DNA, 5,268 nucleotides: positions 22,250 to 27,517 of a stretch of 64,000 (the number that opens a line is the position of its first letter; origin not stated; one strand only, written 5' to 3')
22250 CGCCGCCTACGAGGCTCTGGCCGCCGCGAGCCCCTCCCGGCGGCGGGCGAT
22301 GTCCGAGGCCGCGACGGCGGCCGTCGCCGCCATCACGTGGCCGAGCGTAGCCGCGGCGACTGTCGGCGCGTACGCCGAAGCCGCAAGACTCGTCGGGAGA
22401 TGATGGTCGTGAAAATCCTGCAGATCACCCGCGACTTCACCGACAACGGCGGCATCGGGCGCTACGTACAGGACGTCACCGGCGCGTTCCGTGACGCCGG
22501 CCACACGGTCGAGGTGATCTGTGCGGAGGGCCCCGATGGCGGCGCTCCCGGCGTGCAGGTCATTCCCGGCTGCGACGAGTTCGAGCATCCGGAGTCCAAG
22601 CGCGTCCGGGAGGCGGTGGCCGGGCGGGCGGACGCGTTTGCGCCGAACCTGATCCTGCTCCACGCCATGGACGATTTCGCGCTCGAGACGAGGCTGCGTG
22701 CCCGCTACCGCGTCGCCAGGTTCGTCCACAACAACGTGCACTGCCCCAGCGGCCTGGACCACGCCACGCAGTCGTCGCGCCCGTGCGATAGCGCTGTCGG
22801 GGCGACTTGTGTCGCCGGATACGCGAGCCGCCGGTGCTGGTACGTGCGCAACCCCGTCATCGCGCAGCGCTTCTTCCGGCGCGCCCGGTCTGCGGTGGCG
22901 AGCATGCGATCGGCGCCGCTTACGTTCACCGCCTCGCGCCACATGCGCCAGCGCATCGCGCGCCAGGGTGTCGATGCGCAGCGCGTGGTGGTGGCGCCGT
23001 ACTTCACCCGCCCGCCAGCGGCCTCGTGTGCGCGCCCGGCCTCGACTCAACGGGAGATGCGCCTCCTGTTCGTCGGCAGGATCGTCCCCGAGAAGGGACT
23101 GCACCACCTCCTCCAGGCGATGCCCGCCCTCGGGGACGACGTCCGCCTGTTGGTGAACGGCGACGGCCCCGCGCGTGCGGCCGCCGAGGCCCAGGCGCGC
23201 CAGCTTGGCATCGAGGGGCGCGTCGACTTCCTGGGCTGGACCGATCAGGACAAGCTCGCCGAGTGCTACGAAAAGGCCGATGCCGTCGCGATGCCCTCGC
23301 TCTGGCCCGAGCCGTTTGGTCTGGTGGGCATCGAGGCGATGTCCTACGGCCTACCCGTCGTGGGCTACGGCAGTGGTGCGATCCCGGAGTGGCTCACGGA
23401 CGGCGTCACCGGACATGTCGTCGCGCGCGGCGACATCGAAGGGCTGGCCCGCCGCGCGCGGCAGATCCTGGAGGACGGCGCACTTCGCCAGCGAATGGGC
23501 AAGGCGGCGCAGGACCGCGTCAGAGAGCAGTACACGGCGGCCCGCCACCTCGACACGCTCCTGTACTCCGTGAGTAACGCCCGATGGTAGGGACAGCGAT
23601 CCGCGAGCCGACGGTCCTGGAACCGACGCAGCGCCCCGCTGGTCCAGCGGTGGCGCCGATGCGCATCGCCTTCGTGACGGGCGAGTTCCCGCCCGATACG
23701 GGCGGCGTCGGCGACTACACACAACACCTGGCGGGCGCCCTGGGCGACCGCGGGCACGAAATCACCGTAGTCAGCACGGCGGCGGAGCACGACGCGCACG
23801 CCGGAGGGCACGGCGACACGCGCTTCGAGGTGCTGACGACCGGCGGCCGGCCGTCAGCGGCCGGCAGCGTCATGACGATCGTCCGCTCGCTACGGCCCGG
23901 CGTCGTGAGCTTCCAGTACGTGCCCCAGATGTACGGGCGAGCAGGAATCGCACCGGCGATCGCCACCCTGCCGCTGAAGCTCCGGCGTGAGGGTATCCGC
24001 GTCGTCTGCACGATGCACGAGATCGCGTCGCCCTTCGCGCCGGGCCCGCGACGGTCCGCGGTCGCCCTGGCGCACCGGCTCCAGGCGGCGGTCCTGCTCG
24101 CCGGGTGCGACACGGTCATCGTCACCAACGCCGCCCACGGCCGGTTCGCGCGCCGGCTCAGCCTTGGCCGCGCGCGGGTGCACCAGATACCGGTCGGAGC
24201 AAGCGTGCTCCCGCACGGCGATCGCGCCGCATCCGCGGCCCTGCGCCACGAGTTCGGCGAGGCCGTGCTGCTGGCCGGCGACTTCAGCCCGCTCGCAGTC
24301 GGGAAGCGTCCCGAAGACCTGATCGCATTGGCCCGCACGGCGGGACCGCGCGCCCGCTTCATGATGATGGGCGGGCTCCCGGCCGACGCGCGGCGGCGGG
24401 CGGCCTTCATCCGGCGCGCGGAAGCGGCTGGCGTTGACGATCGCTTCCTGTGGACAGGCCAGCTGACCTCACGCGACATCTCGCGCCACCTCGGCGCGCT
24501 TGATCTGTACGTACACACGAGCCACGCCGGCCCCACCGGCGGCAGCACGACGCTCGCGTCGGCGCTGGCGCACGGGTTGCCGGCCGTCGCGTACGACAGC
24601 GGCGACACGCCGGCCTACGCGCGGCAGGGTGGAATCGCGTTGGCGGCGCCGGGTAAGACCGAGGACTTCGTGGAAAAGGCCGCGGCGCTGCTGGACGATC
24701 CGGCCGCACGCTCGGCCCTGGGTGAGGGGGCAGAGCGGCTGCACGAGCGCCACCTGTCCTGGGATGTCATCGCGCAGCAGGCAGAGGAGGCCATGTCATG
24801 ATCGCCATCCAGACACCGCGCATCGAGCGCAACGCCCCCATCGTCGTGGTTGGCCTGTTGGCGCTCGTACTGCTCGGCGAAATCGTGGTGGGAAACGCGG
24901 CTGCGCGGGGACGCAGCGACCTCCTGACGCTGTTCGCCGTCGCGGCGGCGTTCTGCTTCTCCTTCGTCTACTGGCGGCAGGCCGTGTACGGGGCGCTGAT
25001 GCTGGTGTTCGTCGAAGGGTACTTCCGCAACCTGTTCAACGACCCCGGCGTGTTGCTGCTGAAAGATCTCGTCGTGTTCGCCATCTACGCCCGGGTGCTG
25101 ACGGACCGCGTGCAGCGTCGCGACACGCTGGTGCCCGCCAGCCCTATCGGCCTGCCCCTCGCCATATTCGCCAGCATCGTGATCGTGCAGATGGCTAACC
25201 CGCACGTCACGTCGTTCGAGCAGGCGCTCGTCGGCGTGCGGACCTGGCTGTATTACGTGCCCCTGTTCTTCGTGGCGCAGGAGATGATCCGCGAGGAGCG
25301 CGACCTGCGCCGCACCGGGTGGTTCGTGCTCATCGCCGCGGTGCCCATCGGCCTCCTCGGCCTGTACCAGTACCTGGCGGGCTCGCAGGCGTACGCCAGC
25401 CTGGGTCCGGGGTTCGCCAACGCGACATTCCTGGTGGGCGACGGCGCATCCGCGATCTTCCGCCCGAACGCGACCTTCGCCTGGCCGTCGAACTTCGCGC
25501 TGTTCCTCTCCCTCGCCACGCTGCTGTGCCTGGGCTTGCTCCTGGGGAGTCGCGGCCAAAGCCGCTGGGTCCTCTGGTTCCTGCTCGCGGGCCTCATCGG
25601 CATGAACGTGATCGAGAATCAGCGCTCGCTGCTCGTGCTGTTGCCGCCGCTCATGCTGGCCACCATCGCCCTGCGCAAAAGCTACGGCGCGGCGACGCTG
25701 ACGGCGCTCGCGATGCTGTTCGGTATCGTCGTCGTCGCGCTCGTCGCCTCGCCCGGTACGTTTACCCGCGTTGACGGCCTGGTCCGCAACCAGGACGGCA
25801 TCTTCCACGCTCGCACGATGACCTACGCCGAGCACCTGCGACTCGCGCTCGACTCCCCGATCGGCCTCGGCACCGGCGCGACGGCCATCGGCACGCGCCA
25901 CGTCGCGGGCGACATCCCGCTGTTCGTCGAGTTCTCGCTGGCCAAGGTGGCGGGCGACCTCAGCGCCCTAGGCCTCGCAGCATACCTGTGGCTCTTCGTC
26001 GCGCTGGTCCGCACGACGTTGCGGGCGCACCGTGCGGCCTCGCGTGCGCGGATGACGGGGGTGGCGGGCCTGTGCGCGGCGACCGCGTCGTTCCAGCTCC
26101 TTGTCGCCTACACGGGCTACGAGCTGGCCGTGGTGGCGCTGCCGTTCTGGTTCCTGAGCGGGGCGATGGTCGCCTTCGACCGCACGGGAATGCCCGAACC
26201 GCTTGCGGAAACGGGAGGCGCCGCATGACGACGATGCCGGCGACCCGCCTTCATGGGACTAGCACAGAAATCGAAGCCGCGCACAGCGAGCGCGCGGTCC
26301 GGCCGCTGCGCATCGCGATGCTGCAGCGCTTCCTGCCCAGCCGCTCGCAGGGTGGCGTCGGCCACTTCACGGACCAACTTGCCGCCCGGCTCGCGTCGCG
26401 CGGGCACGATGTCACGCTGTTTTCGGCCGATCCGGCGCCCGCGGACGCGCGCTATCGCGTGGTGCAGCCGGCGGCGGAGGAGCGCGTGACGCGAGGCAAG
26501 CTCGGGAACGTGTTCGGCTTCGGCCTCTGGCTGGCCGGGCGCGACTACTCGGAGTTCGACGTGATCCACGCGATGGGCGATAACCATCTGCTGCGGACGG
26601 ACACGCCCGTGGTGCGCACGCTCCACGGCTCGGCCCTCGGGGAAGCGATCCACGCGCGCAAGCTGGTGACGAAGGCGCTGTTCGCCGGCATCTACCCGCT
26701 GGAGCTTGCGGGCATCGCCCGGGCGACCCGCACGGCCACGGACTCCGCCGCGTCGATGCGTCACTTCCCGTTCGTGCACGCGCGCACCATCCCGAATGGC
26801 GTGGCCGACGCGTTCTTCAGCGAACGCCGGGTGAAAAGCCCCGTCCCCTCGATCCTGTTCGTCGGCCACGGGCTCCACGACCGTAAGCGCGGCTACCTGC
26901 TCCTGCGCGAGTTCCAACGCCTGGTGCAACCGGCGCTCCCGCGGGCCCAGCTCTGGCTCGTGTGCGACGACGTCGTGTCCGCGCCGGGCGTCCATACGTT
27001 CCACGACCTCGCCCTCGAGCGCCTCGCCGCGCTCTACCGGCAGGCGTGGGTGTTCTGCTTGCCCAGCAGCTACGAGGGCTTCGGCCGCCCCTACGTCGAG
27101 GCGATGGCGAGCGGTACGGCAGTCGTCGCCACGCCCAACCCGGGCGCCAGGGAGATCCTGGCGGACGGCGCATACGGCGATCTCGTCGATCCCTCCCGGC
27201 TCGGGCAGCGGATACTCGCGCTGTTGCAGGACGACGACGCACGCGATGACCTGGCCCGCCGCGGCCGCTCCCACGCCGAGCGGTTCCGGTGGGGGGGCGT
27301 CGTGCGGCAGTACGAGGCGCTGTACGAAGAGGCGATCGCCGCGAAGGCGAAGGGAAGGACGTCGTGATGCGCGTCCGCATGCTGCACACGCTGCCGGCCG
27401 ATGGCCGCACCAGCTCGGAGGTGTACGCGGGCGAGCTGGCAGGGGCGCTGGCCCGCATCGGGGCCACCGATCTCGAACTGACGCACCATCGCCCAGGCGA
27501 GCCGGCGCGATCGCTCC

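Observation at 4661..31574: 27-kb Wzx/Wzy-dependent glycan locus with dual nucleotide-sugar pathways, five SAM methyltransferases and an embedded LPXTG protein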

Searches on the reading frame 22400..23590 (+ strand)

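Call 9: search_protein_families(library=pfam, proteins=[window:22400-23590:+], max_evalue=0.001)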
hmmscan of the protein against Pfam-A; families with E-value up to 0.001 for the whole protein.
window:22400-23590:+ (396 aa): 6 families
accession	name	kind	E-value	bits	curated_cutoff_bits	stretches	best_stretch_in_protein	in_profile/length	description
PF00534.26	Glycos_transf_1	-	3.3e-41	141.1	26.4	1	219-372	15-171/172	Glycosyl transferases group 1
PF13692.12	Glyco_trans_1_4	-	2e-33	116.1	27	1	221-359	3-142/142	Glycosyl transferases group 1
PF20706.3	GT4-conflict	-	1.6e-14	54.1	26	1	184-383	163-381/385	Family 4 Glycosyltransferase in conflict systems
PF13439.12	Glyco_transf_4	-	1.2e-13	51.9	28.5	1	17-200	2-163/170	Glycosyltransferase Family 4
PF13579.12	Glyco_trans_4_4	-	7.6e-10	39.8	29.7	1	17-201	1-157/158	Glycosyl transferase 4-like domain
PF13524.12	Glyco_trans_1_2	-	7.9e-09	36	25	1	246-388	13-143/144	Glycosyl transferase-like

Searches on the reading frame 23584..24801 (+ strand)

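Call 9: search_protein_families(library=pfam, proteins=[window:23584-24801:+], max_evalue=0.001)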
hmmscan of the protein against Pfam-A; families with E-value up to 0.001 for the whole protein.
window:23584-24801:+ (405 aa): 5 families
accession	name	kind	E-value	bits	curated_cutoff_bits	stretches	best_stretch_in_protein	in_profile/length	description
PF00534.26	Glycos_transf_1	-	1.6e-13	51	26.4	1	241-384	28-170/172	Glycosyl transferases group 1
PF13692.12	Glyco_trans_1_4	-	7.4e-13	49.4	27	1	253-372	30-142/142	Glycosyl transferases group 1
PF13579.12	Glyco_trans_4_4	-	7.7e-13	49.5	29.7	1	40-205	1-158/158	Glycosyl transferase 4-like domain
PF13439.12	Glyco_transf_4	-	4.4e-11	43.5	28.5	1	40-205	2-165/170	Glycosyltransferase Family 4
PF08323.17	Glyco_transf_5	-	2.5e-06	27.8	22.7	1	27-67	1-43/239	Starch synthase catalytic domain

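Call 11: search_protein_families(library=ncbifam, proteins=[window:23584-24801:+], max_evalue=0.00001)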
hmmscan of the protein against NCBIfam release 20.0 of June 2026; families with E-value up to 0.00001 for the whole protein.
window:23584-24801:+ (405 aa): 2 families
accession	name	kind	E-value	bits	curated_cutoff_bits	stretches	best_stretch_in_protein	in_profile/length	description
TIGR03088.1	stp2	hypoth_equivalog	6.4e-08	32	409.05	1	268-399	237-365/374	TIGR03088 family PEP-CTERM/XrtA system glycosyltransferase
NF007640.0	PRK10307.1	subfamily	1.4e-06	27.5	276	0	26-65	1-40/411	WcaI family glycosyltransferase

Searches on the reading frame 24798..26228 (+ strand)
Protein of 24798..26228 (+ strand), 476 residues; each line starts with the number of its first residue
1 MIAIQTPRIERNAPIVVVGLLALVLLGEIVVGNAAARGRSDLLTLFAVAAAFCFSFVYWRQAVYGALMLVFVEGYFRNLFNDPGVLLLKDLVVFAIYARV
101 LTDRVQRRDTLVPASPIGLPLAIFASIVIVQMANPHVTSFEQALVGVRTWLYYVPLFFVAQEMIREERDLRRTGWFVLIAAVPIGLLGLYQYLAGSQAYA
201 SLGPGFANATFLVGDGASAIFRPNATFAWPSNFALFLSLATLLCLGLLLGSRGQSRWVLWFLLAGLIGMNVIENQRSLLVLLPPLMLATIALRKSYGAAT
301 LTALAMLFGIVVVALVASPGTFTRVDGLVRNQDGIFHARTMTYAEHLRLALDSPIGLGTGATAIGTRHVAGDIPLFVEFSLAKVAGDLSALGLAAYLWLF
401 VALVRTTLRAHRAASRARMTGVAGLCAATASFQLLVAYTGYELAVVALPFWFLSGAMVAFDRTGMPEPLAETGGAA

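Call 9: search_protein_families(library=pfam, proteins=[window:24798-26228:+], max_evalue=0.001)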
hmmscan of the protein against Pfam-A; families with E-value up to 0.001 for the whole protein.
window:24798-26228:+ (476 aa): 0 families

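Call 11: search_protein_families(library=ncbifam, proteins=[window:24798-26228:+], max_evalue=0.00001)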
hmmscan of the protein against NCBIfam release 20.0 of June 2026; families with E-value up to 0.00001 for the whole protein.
window:24798-26228:+ (476 aa): 1 family
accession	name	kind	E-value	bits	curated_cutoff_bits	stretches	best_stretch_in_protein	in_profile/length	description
NF038300.1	EPS_HpsL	equivalog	8.9e-10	37.7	640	1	46-458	71-521/534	hormogonium polysaccharide biosynthesis protein HpsL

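Call 43: find_related_loci(query=window:24798-26228:+, collection=metagenome_contigs, flank=10000)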
Query window:24798-26228:+ (476 aa) in metagenome_contigs; peptide patterns used: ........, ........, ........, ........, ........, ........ (x = any residue, [..] = any of these).
163 stretches matched a pattern; 3 encode a relative of the query (tblastn E <= 1e-3); 3 distinct loci.
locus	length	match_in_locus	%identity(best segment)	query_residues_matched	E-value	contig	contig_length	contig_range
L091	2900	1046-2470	82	1-475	0e+0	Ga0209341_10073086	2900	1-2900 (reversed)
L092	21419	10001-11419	78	1-473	0e+0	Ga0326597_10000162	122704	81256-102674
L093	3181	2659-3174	81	1-172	1e-92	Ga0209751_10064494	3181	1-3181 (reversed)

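Call 52: search_protein_families(library=pfam, proteins=[window:24798-26228:+, L092:10001-11419:+], max_evalue=10)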
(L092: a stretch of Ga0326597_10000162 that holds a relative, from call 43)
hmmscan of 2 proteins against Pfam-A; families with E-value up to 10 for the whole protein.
window:24798-26228:+ (476 aa): 0 families

L092:10001-11419:+ (473 aa): 1 family
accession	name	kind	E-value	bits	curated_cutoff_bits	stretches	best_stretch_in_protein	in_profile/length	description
PF25149.1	DUF7825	-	0.065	13.2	27.4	1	87-183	46-148/256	Domain of unknown function (DUF7825)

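Call 66: search_protein_representatives(protein=window:24798-26228:+)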
Query: 476 residues. Proteins with E-value up to 0.001 (for the whole library): 650; up to 1e-10: 167; up to 1e-30: 30. The best 150 are listed.
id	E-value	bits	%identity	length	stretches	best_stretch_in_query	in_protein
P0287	8.5e-130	450.2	49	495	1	14-468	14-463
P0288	1.6e-114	399.9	46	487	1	25-473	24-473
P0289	1.1e-107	377.4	46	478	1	21-459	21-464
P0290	3.9e-106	372.2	45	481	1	21-460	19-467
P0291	3.9e-99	349.2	45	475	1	20-462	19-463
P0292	1.1e-95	337.8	44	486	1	20-459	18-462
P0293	5.5e-94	332.2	47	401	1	89-463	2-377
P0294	4.9e-93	329.1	46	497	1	35-457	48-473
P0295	1.4e-91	324.2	46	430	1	45-457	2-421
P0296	2.0e-91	323.7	43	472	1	29-457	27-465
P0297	1.7e-89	317.4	44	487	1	20-457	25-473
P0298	7.2e-83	295.5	43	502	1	9-459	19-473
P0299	2.6e-82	293.7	41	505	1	15-458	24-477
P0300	1.7e-80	287.7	45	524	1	49-456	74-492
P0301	1.2e-76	275.1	41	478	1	37-459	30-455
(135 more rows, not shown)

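Call 69: search_solved_structures(query=A5, max_evalue=1)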
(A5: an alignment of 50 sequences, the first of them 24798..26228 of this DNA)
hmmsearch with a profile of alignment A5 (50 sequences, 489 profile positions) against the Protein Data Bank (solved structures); distinct sequences matched with E-value up to 1: 2.
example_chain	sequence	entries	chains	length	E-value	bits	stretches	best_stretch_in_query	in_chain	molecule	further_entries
7tpg_B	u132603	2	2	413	1.5e-10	43.4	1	237-478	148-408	Putative cell surface polysaccharide polymerase/ligase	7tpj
8tj3_B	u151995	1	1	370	0.00031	22.6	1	261-449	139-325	Peptidoglycan glycosyltransferase MrdB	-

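Call 70: search_protein_families(library=pfam, alignment_id=A5, max_evalue=0.01)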
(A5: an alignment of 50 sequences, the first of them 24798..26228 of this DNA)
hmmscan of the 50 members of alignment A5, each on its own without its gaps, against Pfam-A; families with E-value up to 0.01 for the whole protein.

A. member 1, window:24798-26228:+ (476 aa): 0 families

B. families by the number of members that match (of 50 scanned): 3 families
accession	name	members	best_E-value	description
PF04932.20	Wzy_C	19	6.3e-11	O-Antigen ligase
PF24365.1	DUF7521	1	0.0025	Family of unknown function (DUF7521)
PF19139.5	DUF5822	1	0.0072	Family of unknown function (DUF5822)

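Call 75: search_protein_families(library=pfam, proteins=[L092:16746-17612:-, L092:17647-18522:-, L092:19136-20059:-, L092:20368-21093:-], max_evalue=0.001)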
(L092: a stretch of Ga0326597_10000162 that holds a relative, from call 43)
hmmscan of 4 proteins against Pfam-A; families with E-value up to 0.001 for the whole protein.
L092:16746-17612:- (288 aa): 6 families
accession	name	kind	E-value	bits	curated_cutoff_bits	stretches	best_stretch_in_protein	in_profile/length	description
PF00561.26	Abhydrolase_1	-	7.4e-30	104.8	25.8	1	21-261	2-245/245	alpha/beta hydrolase fold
PF12697.13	Abhydrolase_6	-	2.7e-18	67.9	26.3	1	22-266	1-216/217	Alpha/beta hydrolase family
PF12146.15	Hydrolase_4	-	7.5e-16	58.6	27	1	22-236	7-210/239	Serine aminopeptidase, S33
PF03096.20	Ndr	-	8.7e-05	21.8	23.3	1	56-264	66-268/283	Ndr family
PF12695.13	Abhydrolase_5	-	0.00043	20.5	27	0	82-124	51-92/164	Alpha/beta hydrolase family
PF00975.26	Thioesterase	-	0.00052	20.7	26.4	1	21-147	2-136/226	Thioesterase domain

L092:17647-18522:- (291 aa): 3 families
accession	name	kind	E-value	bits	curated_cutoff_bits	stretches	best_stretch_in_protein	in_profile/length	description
PF13714.12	PEP_mutase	-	7.7e-57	193.1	31.5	1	10-252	2-238/240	Phosphoenolpyruvate phosphomutase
PF00463.27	ICL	-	2.8e-15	56.3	26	1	75-162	146-236/526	Isocitrate lyase family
PF02548.21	Pantoate_transf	-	0.00096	19.1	28.7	0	5-91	3-91/259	Ketopantoate hydroxymethyltransferase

L092:19136-20059:- (307 aa): 8 families
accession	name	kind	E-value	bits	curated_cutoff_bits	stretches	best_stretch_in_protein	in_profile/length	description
PF12740.14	PETase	-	2.2e-17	63.8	28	1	94-301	72-249/263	PET hydrolase-like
PF01738.24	DLH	-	2.3e-13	50.7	21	1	76-272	13-208/217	Dienelactone hydrolase family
PF03403.19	PAF-AH_p_II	-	2e-12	46.8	20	1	63-112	87-136/372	Platelet-activating factor acetylhydrolase, isoform II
PF12146.15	Hydrolase_4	-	1.2e-08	35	27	1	202-255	185-237/239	Serine aminopeptidase, S33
PF00561.26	Abhydrolase_1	-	3.1e-08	34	25.8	0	77-194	1-102/245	alpha/beta hydrolase fold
PF07224.18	Chlorophyllase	-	3.5e-07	29.8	26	1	73-182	39-135/301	Chlorophyllase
PF00326.27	Peptidase_S9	-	1.4e-06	28.4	22.6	1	159-194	60-97/213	Prolyl oligopeptidase family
PF12697.13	Abhydrolase_6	-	0.00079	20.6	26.3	1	79-222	1-121/217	Alpha/beta hydrolase family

L092:20368-21093:- (241 aa): 1 family
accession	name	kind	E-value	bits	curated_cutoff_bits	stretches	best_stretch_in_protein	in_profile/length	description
PF01613.24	Flavin_Reduct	-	2e-36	125.9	27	1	96-231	4-143/153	Flavin reductase like domain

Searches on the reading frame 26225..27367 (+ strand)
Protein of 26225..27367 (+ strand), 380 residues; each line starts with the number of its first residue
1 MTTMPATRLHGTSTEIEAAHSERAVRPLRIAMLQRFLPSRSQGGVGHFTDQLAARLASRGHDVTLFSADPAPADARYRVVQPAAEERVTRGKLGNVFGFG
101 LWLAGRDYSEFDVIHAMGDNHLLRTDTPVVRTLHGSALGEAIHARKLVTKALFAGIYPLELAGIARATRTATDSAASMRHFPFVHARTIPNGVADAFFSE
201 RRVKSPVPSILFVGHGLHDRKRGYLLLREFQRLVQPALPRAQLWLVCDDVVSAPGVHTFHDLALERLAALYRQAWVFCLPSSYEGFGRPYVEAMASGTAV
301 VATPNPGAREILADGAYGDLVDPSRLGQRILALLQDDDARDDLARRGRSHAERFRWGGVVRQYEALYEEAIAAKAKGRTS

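Call 9: search_protein_families(library=pfam, proteins=[window:26225-27367:+], max_evalue=0.001)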
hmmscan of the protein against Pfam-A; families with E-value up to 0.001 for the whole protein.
window:26225-27367:+ (380 aa): 6 families
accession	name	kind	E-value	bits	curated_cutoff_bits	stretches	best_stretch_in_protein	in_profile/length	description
PF13692.12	Glyco_trans_1_4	-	2.3e-20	73.8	27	1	208-336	2-142/142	Glycosyl transferases group 1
PF00534.26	Glycos_transf_1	-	5e-20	72.2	26.4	1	263-349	82-171/172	Glycosyl transferases group 1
PF13439.12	Glyco_transf_4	-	8.8e-14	52.3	28.5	1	43-193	2-166/170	Glycosyltransferase Family 4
PF20706.3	GT4-conflict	-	1.9e-07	30.9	26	1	265-337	273-340/385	Family 4 Glycosyltransferase in conflict systems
PF13579.12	Glyco_trans_4_4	-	3.1e-07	31.3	29.7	1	43-192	1-158/158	Glycosyl transferase 4-like domain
PF13524.12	Glyco_trans_1_2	-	2.6e-06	27.9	25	1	255-352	28-130/144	Glycosyl transferase-like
